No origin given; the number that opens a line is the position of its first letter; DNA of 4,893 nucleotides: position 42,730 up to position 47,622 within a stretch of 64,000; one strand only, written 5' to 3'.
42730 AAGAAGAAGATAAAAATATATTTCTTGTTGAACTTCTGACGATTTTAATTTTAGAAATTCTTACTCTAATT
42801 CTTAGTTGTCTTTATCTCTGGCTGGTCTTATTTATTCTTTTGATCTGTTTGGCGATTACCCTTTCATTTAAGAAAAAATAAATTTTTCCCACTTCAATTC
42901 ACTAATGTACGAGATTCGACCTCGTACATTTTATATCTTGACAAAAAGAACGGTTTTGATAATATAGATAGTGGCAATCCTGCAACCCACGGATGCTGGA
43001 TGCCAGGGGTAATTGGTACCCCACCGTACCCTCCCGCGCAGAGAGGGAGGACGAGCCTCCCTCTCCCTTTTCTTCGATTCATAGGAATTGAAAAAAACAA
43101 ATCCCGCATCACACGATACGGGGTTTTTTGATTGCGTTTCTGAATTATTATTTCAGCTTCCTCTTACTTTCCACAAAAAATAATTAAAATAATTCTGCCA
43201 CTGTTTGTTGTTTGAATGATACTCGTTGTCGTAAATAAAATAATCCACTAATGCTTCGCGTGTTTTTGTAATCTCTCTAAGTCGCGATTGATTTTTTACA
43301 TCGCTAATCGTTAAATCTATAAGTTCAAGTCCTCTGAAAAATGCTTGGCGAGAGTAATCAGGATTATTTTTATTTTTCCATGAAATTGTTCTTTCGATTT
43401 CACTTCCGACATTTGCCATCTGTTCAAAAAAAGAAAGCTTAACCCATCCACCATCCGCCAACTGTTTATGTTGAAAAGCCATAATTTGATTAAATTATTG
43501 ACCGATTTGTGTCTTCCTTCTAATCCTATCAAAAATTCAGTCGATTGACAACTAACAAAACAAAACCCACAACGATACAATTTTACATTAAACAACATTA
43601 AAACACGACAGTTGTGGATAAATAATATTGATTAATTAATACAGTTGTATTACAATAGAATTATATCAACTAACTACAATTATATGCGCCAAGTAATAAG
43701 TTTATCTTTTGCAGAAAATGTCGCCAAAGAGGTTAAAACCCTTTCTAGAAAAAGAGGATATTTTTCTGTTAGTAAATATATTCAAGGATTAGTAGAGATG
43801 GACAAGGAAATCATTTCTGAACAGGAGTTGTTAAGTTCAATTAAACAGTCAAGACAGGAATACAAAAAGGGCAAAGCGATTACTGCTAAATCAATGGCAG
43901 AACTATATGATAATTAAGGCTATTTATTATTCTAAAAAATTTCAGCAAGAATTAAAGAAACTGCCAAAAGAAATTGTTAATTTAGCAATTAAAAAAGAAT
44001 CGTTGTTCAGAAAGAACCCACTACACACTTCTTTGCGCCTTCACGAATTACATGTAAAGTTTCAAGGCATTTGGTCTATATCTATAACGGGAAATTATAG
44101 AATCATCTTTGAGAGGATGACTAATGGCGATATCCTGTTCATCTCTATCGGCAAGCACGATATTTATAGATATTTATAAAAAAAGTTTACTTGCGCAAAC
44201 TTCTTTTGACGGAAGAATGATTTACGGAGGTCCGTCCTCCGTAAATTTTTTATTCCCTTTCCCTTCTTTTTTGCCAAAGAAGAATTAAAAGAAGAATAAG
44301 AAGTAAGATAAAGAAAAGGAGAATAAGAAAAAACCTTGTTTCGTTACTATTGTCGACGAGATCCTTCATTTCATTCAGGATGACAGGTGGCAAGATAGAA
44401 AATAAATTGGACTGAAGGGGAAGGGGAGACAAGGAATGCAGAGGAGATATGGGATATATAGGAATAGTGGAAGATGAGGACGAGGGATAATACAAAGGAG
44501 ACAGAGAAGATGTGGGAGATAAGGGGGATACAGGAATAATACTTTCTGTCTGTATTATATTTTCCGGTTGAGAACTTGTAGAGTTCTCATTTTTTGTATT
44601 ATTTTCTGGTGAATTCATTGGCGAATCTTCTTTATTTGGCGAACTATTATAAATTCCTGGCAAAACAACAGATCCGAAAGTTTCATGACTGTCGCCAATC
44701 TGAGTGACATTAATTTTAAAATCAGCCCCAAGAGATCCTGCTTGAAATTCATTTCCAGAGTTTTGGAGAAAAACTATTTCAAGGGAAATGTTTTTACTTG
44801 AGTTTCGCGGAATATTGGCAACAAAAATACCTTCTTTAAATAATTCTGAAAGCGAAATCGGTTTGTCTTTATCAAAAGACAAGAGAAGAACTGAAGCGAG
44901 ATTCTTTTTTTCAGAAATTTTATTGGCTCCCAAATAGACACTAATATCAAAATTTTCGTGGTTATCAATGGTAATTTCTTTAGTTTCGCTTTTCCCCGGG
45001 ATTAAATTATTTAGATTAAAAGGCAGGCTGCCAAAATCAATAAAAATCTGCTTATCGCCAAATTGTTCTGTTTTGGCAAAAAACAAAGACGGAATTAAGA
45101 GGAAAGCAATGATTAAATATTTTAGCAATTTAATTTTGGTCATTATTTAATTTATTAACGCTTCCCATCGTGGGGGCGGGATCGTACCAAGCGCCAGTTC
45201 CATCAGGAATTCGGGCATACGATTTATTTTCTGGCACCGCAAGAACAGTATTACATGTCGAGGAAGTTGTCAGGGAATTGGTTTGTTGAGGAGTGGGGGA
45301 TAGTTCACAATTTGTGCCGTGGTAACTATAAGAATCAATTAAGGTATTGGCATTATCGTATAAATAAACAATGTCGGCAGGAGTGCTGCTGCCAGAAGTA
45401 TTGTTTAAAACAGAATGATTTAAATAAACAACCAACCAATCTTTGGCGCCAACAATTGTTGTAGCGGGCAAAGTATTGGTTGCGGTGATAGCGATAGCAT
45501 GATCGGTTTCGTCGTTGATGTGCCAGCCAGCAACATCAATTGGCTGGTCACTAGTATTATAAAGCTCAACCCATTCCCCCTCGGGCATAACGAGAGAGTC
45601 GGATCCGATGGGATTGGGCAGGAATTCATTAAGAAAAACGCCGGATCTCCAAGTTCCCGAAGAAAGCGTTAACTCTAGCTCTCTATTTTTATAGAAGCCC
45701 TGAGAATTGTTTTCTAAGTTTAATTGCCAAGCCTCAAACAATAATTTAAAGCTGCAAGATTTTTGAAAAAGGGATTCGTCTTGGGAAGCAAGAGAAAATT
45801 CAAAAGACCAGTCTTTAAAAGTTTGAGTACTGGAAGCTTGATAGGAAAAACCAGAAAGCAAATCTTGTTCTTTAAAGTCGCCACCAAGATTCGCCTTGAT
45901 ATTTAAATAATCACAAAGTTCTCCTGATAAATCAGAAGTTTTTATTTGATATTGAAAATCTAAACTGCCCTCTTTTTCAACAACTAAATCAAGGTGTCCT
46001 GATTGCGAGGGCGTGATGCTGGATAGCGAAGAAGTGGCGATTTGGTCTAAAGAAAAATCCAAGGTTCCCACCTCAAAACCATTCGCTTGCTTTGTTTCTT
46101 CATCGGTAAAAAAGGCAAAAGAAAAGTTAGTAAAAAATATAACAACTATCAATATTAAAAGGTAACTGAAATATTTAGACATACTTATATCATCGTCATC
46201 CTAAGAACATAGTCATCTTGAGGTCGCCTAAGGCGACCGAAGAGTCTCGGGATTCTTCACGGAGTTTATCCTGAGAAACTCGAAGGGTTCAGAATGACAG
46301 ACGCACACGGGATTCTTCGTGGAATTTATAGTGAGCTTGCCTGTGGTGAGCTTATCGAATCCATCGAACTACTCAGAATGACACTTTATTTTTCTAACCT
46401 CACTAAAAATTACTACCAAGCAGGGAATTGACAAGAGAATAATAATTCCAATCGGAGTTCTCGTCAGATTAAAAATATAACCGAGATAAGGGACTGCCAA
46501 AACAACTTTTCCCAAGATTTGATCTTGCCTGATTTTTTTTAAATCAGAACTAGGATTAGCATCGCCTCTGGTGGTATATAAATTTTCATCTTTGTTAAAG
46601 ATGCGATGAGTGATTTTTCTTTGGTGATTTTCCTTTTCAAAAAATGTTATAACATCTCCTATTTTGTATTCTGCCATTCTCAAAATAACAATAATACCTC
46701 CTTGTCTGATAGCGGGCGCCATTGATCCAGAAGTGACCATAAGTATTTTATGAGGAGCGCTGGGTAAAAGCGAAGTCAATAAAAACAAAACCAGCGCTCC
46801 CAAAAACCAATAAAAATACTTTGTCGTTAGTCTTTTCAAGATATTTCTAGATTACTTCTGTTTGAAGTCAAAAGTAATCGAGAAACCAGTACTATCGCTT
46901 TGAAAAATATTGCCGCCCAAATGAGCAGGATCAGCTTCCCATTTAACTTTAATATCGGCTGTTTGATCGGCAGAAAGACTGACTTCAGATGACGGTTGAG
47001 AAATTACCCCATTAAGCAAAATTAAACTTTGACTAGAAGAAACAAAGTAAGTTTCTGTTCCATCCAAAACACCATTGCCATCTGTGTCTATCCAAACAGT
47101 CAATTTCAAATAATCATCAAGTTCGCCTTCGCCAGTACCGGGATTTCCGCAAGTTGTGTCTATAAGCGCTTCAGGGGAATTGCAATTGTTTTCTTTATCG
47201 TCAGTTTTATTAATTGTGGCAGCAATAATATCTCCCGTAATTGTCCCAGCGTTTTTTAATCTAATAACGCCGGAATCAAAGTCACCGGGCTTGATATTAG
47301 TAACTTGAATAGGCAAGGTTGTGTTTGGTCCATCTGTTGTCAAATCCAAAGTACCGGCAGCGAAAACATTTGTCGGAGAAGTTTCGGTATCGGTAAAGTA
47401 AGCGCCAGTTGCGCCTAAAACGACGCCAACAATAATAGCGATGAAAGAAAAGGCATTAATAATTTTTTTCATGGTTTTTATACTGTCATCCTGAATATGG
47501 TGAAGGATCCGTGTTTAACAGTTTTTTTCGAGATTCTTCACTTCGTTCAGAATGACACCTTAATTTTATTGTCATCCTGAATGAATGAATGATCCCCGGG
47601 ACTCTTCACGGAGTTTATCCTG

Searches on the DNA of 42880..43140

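Call 68: search_rna_families(source=window, start=42880, end=43140, threshold=evalue, max_evalue=1)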
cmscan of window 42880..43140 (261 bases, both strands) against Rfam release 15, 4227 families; matches with E-value up to 1: 1.
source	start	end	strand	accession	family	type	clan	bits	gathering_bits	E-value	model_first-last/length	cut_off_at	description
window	43038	43132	-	RF00516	ylbH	Cis-reg; leader;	-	15.8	50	0.32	1-122/122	no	ylbH leader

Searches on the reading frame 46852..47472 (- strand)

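Call 50: search_protein_families(library=pfam, proteins=[window:46852-47472:-], max_evalue=0.001)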
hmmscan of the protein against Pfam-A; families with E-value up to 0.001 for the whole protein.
window:46852-47472:- (206 aa): 1 family
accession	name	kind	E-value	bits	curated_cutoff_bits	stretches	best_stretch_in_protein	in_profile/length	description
PF12389.13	Peptidase_M73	-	5.2e-15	56.2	22.5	1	10-93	12-93/196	Camelysin metallo-endopeptidase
